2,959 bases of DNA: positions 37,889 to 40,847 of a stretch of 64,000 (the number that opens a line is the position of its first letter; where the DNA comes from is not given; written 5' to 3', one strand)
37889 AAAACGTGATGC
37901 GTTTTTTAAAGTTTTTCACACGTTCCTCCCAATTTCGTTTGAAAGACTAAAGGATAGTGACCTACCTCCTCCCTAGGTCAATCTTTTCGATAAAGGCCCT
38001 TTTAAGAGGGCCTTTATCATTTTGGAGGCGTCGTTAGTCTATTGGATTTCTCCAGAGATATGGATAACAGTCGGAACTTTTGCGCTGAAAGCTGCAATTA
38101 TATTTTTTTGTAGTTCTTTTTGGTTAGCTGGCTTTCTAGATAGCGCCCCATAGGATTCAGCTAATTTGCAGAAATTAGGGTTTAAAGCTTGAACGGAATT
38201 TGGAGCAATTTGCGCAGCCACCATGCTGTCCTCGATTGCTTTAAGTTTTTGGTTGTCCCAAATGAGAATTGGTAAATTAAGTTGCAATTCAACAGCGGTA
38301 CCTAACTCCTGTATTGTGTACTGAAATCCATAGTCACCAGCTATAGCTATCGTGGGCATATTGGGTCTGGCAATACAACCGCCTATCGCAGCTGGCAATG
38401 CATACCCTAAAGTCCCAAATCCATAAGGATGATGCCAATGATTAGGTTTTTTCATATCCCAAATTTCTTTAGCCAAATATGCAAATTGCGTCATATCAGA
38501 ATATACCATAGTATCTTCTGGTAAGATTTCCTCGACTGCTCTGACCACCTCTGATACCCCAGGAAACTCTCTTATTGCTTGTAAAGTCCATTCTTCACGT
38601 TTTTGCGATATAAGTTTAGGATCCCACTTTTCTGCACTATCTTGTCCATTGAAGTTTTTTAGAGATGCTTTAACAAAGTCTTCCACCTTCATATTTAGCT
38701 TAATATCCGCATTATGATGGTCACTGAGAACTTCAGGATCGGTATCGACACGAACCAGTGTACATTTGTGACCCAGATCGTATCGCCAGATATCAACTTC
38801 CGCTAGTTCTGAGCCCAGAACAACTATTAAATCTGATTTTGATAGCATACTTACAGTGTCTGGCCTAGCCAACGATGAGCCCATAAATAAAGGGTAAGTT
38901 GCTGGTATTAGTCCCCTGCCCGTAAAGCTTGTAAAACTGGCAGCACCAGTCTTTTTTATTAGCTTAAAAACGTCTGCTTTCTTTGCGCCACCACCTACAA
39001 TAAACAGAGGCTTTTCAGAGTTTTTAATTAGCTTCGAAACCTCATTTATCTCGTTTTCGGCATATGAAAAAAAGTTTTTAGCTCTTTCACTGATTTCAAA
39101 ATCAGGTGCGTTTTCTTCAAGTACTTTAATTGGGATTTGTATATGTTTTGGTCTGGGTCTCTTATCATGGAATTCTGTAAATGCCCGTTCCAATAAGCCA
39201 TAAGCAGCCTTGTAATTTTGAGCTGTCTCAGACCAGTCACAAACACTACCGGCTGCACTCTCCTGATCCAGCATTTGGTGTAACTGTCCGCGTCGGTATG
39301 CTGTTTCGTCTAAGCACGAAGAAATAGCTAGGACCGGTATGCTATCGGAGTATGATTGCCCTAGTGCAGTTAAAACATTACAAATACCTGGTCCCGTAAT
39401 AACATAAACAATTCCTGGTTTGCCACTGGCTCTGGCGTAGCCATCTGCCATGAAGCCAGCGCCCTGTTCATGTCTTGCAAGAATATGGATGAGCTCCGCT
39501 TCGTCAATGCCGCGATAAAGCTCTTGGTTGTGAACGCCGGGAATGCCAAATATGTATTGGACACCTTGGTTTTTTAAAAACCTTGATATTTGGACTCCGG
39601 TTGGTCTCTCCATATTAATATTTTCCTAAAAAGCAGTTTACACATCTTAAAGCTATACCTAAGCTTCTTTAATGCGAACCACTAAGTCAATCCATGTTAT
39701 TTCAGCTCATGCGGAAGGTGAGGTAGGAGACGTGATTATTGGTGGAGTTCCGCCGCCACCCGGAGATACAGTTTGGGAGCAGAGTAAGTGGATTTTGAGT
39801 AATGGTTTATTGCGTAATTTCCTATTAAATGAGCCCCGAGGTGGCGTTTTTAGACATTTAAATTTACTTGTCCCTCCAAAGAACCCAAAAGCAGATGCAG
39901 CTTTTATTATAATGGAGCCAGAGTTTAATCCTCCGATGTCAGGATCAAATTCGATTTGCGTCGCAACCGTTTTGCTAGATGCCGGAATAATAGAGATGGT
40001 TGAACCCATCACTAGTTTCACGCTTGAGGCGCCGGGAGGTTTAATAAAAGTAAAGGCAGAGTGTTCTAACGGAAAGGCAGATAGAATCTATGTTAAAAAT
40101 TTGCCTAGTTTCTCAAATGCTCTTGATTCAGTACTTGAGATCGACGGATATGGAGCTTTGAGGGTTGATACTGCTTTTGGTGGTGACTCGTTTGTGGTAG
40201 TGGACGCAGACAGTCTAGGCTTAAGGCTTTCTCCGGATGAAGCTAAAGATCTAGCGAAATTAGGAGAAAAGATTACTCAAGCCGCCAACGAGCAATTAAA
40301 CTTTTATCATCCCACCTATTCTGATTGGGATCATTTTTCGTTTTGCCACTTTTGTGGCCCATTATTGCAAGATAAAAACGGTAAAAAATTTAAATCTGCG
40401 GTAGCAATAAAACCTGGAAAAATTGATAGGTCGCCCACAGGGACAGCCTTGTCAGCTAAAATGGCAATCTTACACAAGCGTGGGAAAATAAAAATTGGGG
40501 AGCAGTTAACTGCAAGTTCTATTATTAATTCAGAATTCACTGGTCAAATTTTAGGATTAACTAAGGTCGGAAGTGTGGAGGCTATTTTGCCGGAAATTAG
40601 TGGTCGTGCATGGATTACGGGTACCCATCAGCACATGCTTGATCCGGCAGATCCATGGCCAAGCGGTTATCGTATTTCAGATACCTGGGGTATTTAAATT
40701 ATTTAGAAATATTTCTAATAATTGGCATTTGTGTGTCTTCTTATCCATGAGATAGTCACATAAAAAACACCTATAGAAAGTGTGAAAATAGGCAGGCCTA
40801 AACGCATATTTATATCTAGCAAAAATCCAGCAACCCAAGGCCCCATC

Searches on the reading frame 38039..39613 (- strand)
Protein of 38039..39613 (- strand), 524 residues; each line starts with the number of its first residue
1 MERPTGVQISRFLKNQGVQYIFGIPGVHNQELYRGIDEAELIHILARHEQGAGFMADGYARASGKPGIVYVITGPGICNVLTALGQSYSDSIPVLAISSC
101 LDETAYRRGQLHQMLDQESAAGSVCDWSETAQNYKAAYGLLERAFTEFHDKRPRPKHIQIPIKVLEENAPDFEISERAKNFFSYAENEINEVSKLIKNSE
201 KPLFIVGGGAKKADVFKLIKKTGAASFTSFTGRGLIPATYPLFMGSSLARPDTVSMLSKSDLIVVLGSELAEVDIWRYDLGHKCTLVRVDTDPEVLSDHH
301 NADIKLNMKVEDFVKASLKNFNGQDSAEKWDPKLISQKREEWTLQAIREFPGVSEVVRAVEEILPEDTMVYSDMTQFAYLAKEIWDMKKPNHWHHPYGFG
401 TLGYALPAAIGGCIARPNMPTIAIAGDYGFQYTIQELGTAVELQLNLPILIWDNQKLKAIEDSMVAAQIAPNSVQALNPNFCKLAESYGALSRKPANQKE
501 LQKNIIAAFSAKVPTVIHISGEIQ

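Call 26: find_related_loci(query=window:38039-39613:-, collection=genome_contigs, flank=2500)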
Query window:38039-39613:- (524 aa) in genome_contigs; peptide patterns used: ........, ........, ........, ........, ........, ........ (x = any residue, [..] = any of these).
600 stretches matched a pattern (row limit reached: there are more); 597 encode a relative of the query (tblastn E <= 1e-3); the best 80 are kept; 80 distinct loci.
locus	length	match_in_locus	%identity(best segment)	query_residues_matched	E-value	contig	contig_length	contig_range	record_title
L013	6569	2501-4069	56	1-523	0e+0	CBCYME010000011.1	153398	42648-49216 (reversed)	MAG: Paracoccaceae bacterium isolate 5d379400-49c9-4577-ae81-f574560cfe0f genome assembly, contig: contig_11, whole geno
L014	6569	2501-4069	56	1-523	0e+0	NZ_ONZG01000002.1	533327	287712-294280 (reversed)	Falsiruegeria mediterranea M17 strain CECT 7615, whole genome shotgun sequence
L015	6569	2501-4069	55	1-523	0e+0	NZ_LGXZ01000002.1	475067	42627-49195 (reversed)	Ruegeria sp. 6PALISEP08 PM05_002, whole genome shotgun sequence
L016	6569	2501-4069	55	1-523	0e+0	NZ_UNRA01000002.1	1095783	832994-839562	Tropicibacter sp. Alg240-R139, whole genome shotgun sequence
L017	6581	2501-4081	54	2-524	0e+0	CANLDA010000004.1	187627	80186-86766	uncultured Rhodobacteraceae bacterium isolate 3-368-3Z.fasta genome assembly, contig: NODE_4, whole genome shotgun seque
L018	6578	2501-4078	56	2-523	0e+0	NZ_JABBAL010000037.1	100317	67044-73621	MAG: Planktotalea sp. isolate HE327_NSB060 NODE_241_length_100317_cov_23.073697, whole genome shotgun sequence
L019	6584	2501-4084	55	1-523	0e+0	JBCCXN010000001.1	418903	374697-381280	MAG: Pseudomonadota bacterium isolate P01_F01_bin.127 k141_1339458_length_418903_cov_127.9246, whole genome shotgun sequ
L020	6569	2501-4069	56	1-523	0e+0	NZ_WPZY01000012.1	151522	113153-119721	Ruegeria sp. HKCCD8929 NODE_12, whole genome shotgun sequence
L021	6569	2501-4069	54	1-523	0e+0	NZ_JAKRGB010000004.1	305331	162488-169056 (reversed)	Ruegeria sp. Ofav3-42 NODE_4_length_305331_cov_28.880811, whole genome shotgun sequence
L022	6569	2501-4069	54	1-523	0e+0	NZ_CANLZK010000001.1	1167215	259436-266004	Ruegeria atlantica isolate 4-128.fasta NODE_1, whole genome shotgun sequence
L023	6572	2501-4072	54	3-523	0e+0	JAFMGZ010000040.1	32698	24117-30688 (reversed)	MAG: Sulfitobacter sp. isolate DEBay_Spr20G08_14 NODE_918_length_32698_cov_46.1579, whole genome shotgun sequence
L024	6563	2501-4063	54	3-523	0e+0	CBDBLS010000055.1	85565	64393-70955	MAG: Roseovarius sp. isolate 7321166f-096e-4112-aa05-e7945f7baa6f genome assembly, contig: contig_55, whole genome shotg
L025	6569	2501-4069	53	3-523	0e+0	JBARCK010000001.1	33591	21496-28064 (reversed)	MAG: Sulfitobacter sp. isolate MFD03261_ilm_asm_bin17 k127_76951, whole genome shotgun sequence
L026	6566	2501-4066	55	3-524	0e+0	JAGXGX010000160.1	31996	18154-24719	MAG: Roseovarius sp. isolate LH_M49 k141_932412, whole genome shotgun sequence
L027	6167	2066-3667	55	1-523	0e+0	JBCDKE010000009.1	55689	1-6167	MAG: Pseudomonadota bacterium isolate P01_H01_bin.51 k141_974308_length_55689_cov_58.2428, whole genome shotgun sequence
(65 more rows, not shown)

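Call 71: search_protein_families(library=pfam, proteins=[window:38039-39613:-], max_evalue=0.00001)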
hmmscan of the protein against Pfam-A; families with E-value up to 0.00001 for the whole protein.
window:38039-39613:- (524 aa): 3 families
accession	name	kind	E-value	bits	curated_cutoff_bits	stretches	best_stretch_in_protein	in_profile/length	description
PF02776.23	TPP_enzyme_N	-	3.1e-35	121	26.8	1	8-119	6-118/119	Thiamine pyrophosphate enzyme, N-terminal TPP binding domain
PF02775.26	TPP_enzyme_C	-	1.8e-31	109.4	21.9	1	373-519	1-151/151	Thiamine pyrophosphate enzyme, C-terminal TPP binding domain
PF00205.28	TPP_enzyme_M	-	1e-19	71.1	30.4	1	189-316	1-136/137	Thiamine pyrophosphate enzyme, central domain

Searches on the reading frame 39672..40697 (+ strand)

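Call 71: search_protein_families(library=pfam, proteins=[window:39672-40697:+], max_evalue=0.00001)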
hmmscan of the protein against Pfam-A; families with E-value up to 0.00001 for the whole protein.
window:39672-40697:+ (341 aa): 1 family
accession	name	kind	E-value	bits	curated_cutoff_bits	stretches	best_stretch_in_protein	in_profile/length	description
PF05544.16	Pro_racemase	-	2e-122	408.8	27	1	9-334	1-325/325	Proline racemase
